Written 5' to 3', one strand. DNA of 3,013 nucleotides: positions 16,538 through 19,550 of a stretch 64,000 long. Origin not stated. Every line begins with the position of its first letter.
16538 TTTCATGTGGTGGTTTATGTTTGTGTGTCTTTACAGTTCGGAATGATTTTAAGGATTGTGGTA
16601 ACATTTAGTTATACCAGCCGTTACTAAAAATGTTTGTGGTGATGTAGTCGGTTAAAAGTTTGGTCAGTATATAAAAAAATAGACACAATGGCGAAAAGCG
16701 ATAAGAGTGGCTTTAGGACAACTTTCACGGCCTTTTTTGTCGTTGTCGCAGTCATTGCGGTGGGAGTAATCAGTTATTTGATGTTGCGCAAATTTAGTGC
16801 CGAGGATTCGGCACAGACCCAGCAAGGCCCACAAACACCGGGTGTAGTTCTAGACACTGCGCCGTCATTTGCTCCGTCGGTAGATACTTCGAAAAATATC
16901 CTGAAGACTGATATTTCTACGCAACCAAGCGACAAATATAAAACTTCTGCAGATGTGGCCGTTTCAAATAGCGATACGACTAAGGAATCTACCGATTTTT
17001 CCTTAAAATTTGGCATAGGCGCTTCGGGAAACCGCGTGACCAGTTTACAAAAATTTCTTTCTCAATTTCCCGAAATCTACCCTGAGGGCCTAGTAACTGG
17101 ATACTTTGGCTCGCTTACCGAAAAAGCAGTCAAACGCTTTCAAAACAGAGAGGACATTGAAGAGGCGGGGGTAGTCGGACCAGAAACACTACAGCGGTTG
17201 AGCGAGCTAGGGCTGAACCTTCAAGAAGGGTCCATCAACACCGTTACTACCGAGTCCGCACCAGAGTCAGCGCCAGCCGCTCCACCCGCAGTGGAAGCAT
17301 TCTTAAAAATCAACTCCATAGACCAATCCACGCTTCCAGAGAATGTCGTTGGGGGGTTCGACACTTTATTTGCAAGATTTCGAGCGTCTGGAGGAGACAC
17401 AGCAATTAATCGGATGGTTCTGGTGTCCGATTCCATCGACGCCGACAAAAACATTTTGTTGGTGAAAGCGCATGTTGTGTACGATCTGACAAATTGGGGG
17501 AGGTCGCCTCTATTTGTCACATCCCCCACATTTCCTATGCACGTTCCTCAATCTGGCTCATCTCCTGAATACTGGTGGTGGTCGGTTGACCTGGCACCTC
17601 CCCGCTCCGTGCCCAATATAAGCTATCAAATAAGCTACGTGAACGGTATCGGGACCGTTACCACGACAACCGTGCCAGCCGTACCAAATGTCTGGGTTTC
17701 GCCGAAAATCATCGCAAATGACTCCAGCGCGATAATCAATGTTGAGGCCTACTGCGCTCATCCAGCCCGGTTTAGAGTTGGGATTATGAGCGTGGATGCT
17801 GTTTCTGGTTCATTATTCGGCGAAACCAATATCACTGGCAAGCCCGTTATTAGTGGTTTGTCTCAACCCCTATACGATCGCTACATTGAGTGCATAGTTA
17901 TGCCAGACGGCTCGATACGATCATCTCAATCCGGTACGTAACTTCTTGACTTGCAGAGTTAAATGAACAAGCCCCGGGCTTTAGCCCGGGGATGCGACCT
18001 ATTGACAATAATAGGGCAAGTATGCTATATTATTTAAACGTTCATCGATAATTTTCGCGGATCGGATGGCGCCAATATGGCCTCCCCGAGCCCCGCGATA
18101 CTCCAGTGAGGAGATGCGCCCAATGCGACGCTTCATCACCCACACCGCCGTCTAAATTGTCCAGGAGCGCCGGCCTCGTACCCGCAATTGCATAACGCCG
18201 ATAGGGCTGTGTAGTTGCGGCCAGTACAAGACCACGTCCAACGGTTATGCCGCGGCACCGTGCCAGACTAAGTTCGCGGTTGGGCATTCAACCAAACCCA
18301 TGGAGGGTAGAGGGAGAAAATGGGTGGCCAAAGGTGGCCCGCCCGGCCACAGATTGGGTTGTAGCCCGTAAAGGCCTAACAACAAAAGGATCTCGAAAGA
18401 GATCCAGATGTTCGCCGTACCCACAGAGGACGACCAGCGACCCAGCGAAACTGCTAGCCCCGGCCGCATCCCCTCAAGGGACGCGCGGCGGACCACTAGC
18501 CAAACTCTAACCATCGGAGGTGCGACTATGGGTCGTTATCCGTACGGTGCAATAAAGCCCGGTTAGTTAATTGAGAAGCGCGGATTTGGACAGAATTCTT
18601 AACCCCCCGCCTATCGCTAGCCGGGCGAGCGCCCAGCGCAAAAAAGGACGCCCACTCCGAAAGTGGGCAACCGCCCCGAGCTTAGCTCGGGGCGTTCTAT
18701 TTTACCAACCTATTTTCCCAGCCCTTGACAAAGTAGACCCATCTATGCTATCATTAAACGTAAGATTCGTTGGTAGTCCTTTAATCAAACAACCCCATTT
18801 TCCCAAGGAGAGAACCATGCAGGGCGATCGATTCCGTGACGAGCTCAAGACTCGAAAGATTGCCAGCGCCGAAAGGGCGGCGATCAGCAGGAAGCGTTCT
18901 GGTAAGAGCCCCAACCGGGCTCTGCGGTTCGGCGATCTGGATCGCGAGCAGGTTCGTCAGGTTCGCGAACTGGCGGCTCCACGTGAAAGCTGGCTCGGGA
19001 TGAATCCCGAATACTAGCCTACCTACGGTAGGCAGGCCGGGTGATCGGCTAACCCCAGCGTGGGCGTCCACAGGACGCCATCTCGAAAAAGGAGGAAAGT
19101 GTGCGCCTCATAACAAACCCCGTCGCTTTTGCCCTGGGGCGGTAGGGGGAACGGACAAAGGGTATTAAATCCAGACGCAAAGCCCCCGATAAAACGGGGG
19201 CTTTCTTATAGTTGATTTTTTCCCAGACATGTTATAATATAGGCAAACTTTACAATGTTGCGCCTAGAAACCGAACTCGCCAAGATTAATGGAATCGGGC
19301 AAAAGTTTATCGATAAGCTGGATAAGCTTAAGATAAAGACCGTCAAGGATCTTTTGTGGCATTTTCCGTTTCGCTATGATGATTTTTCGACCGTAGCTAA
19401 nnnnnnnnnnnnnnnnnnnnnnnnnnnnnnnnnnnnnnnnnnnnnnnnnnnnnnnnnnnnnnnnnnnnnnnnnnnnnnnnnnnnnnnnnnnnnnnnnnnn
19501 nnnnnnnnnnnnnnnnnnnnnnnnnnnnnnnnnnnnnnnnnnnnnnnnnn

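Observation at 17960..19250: GC-rich, ORF-poor island with duplicated promoter modules: candidate ~660-nt structured ncRNA plus 66-aa basic ORF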

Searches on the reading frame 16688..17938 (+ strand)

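Call 10: search_protein_families(library=pfam, max_evalue=1, proteins=[window:16688-17938:+])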
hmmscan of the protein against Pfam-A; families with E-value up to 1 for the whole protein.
window:16688-17938:+ (417 aa): 1 family
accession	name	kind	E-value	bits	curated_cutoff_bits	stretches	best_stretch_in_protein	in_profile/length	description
PF01471.23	PG_binding_1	-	4.9e-13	49.5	23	1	113-171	1-57/57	Putative peptidoglycan binding domain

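Call 82: search_protein_families(library=phrogs, max_evalue=0.1, proteins=[window:16688-17938:+])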
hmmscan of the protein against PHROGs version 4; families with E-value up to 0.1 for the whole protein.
window:16688-17938:+ (417 aa): 11 families
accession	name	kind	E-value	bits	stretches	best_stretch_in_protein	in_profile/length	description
phrog_6707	-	lysis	3.7e-10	40.2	1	113-222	184-292/311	endolysin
phrog_1512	-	lysis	2.3e-09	38.7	1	91-242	160-298/314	endolysin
phrog_1493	-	lysis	3.6e-08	34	1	55-172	199-306/394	endolysin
phrog_2649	-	lysis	5.6e-08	33.9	1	83-175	148-239/261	endolysin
phrog_1224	-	head and packaging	2.8e-06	27.9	1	110-174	6-67/438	endolysin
phrog_17214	-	lysis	3.9e-06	27.8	1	43-173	192-314/322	endolysin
phrog_880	-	lysis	0.00041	20.8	1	73-172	332-432/435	endolysin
phrog_16428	-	lysis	0.001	18.8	1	114-169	460-516/520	endolysin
phrog_23452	-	unknown function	0.0022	19.1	1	108-174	55-124/135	-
phrog_9589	-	lysis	0.0031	18.4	1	75-171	176-271/281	endolysin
phrog_102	-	lysis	0.015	15.7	1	111-175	14-84/369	endolysin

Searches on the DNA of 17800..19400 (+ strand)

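Call 4: search_rna_families(source=window, start=17800, end=19400, threshold=evalue, max_evalue=10, show_alignments=4)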
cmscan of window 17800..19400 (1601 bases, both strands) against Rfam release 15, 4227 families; matches with E-value up to 10: 12.
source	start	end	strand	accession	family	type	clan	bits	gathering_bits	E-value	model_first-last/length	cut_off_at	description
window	19150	19222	+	RF01770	rimP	Cis-reg; leader;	-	25.2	47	0.21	1-102/102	no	Gammaprotebacteria rimP leader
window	19107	19209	+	RF01859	Phe_leader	Cis-reg; leader;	-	21.4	55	1.2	1-125/125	no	Phenylalanine leader peptide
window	19169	19243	-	RF02075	STnc230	Gene; sRNA;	-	21.3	50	3.7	1-83/83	no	Enterobacterial sRNA STnc230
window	17957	17991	-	RF01687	Acido-Lenti-1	Gene; sRNA;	-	20.2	37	0.084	1-46/46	no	Acido-Lenti-1 RNA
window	19180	19203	-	RF01770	rimP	Cis-reg; leader;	-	17.6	47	8.9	34-57/102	no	Gammaprotebacteria rimP leader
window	18636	18693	-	RF00236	ctRNA_pGA1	Gene; antisense;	-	16.5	45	3.3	1-79/79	no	ctRNA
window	18539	18700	+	RF02868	ncS037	Gene; sRNA;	-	16.1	112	9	1-152/152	no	Burkholderia sRNA 37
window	18860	18895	-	RF01385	isrA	Gene; sRNA;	-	15.7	51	1.7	37-72/129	no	isrA Hfq binding RNA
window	18641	18715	+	RF02621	BSnc120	Gene; sRNA;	-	15.7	114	5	1-88/88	no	Brucella sRNA 120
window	18674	18710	+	RF02401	ClpQY_promoter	Cis-reg;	-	15.2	42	2.3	1-41/57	no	ClpQY promoter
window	17951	17991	-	RF02401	ClpQY_promoter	Cis-reg;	-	13.7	42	5.8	1-39/57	no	ClpQY promoter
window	19139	19214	-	RF02480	GlsR14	Gene; snRNA; snoRNA; CD-box;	-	12.2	90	9.4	1-68/68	no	Small nucleolar RNA GlsR14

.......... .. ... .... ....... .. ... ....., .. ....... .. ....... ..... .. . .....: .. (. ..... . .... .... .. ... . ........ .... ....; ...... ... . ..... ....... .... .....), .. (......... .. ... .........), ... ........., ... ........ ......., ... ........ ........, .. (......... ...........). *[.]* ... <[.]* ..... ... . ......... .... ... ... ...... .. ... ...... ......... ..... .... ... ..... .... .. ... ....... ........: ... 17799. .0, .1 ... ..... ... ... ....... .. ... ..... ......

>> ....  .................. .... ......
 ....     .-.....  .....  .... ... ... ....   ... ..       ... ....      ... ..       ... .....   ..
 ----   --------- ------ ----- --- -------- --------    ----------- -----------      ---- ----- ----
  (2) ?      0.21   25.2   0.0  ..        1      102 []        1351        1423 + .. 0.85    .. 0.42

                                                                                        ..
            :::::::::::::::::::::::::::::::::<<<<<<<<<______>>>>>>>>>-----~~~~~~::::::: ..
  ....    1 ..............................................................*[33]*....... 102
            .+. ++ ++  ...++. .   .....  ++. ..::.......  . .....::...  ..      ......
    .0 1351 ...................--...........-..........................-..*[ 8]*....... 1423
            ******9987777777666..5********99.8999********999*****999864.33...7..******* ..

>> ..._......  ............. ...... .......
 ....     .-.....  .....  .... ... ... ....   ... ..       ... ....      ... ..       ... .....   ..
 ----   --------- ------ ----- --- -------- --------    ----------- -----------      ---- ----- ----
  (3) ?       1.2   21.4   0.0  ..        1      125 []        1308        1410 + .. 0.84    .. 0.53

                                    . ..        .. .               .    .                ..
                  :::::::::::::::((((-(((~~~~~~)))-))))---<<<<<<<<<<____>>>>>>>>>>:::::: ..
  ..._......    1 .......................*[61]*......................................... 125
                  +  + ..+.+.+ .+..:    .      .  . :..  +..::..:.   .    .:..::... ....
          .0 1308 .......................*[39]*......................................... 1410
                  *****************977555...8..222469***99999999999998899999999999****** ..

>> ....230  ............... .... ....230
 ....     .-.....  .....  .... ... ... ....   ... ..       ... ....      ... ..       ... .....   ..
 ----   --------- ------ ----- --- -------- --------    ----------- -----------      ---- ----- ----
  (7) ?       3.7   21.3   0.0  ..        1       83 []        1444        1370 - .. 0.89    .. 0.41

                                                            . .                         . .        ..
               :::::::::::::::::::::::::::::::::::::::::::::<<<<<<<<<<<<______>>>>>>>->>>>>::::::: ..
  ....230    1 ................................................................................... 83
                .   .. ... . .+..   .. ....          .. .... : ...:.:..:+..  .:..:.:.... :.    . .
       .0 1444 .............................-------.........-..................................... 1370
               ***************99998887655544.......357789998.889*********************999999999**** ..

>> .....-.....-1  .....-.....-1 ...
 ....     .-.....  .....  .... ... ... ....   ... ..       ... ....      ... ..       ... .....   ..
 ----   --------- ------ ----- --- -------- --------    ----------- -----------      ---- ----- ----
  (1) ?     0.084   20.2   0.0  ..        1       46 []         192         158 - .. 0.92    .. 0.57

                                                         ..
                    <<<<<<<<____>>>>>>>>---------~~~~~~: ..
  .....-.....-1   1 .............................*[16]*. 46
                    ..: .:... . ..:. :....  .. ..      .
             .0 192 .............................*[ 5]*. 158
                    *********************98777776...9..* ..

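Call 75: search_dna_similar(query=window:17990-19210:+, collection=phages, mode=distant, max_rows=10)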
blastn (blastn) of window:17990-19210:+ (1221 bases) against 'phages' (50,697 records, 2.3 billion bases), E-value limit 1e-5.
No match.

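Call 76: search_dna_similar(query=window:17990-19210:+, collection=plasmids, mode=distant, max_rows=10)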
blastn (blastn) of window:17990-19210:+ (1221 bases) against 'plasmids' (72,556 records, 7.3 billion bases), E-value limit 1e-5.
No match.

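Call 79: search_rna_families(sources=[L076, L077], threshold=evalue, max_evalue=5)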
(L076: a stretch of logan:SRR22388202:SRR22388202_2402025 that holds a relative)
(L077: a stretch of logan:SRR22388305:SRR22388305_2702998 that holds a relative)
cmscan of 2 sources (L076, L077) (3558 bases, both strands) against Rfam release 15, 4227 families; matches with E-value up to 5: 8.
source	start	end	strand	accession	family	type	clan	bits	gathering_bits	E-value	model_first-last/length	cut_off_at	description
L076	1008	1089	+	RF02351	psRNA14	Gene; sRNA;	-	31.2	60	0.015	1-84/84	no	Proteobacteria sRNA psRNA14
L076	976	1052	+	RF02074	STnc240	Gene; sRNA;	-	23.3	55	3.1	1-77/77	no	Enterobacterial sRNA STnc240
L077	490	544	+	RF01859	Phe_leader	Cis-reg; leader;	-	21.1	55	3.1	1-125/125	no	Phenylalanine leader peptide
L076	1536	1612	+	RF00506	Thr_leader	Cis-reg; leader;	-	20.9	55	1.1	1-118/118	no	Threonine operon leader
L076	1016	1049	-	RF02621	BSnc120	Gene; sRNA;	-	20.7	114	0.3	37-70/88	no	Brucella sRNA 120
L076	1549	1611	+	RF00513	Trp_leader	Cis-reg; leader;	-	19.2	41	1.7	1-100/100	no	Tryptophan operon leader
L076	933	1046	+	RF00370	sroD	Gene; sRNA;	-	17.7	50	4.5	1-86/86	no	sroD RNA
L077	1431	1543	-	RF02675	Ysr141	Gene; sRNA;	-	12.8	196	2.7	94-205/255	no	Yersinia sRNA 141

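Call 94: build_rna_model(alignment_id=A5, structure=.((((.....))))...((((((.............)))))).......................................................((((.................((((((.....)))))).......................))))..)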
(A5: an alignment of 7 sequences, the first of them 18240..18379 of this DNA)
Model R1 built from alignment A5 (7 sequences, 164 columns); structure: as given.
model positions 133; base pairs 20; branch points 2; effective number of sequences 2.19; information 0.59 bits per position. Calibrated on 0.2 Mb of random sequence (short: E-values are rough).
structure used (alignment columns):
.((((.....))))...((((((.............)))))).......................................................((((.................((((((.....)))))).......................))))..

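Call 95: search_with_rna_model(model_id=R1, sources=[window, L002, L003, L004, L005, L006, L007, L008, L009, L010, L011, L012, L013, L014, L015, L016, L017, L018, L019, L020, L021, L022, L023, L024, L025, L026, L027, L028, L029, L030, L031, L032, L033, L034, L038, L044, L045, L050, L054, L057, L059, L060, L069, L070, L071, L072, L073, L074, L075, L076, L077], max_evalue=1)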
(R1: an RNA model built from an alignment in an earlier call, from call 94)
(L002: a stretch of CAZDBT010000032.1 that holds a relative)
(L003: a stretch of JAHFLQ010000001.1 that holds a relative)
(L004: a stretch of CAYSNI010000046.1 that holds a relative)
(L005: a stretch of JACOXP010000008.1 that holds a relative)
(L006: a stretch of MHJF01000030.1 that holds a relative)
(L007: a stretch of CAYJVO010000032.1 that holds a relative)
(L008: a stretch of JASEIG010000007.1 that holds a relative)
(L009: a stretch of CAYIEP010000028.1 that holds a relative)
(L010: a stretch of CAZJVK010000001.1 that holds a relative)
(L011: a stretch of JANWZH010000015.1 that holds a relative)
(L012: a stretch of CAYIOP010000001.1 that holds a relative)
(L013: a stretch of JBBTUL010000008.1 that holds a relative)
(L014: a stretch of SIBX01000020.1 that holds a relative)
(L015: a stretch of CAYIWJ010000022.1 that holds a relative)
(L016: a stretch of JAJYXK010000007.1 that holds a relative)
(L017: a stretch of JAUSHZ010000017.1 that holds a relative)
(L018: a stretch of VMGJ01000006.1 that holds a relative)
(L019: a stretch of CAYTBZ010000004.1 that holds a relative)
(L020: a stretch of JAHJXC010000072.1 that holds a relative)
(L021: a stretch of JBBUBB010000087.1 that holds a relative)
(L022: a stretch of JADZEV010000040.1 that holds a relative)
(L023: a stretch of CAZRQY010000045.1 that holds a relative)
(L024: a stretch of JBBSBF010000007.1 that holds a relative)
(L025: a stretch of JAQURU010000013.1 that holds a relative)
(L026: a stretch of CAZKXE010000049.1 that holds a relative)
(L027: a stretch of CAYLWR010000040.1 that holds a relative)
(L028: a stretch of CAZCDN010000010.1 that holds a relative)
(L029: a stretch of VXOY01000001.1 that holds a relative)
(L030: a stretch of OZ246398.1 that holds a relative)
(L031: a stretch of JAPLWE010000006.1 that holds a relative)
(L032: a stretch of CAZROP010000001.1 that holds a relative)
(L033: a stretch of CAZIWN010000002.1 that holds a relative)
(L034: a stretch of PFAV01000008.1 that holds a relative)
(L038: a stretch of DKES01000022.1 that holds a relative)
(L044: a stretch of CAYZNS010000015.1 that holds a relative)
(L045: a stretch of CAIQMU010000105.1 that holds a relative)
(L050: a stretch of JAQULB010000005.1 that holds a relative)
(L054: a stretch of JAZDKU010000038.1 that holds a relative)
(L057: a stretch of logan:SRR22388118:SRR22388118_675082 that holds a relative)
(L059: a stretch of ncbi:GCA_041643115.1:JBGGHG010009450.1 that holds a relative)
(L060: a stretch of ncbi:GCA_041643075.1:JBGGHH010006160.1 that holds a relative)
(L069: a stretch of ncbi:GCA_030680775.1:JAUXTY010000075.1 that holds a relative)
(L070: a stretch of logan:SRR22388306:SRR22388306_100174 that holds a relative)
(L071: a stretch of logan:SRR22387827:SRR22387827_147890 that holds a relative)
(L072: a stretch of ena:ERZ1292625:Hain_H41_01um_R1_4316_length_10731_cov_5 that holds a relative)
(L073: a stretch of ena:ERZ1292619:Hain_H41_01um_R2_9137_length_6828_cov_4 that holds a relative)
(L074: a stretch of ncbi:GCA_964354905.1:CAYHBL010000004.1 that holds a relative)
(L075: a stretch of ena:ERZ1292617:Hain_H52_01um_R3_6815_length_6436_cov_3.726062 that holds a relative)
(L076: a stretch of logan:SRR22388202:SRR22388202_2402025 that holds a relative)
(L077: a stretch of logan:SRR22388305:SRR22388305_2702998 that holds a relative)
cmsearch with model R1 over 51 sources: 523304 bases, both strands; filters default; matches with E-value up to 1: 12.
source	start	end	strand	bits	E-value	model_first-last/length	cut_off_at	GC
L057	1611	1738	+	129.5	1.3e-32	1-133/133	no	0.61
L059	27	159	+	127.7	3.9e-32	1-133/133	no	0.62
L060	157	291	+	127.5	4.5e-32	1-133/133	no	0.58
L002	2149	2278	+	127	6.2e-32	1-133/133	no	0.62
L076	621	765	+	108.9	4.7e-27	1-133/133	no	0.61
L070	150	293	+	104.4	7.3e-26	1-133/133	no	0.58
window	18240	18379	+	103.4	1.4e-25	1-133/133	no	0.59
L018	12600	12729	-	12.5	0.39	1-133/133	no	0.49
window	5265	5390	+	11.5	0.72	1-133/133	no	0.53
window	43489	43634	+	11.5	0.73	1-133/133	no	0.54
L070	3288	3333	-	11.3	0.8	84-133/133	5'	0.67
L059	119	137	-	11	0.95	95-113/133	no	0.63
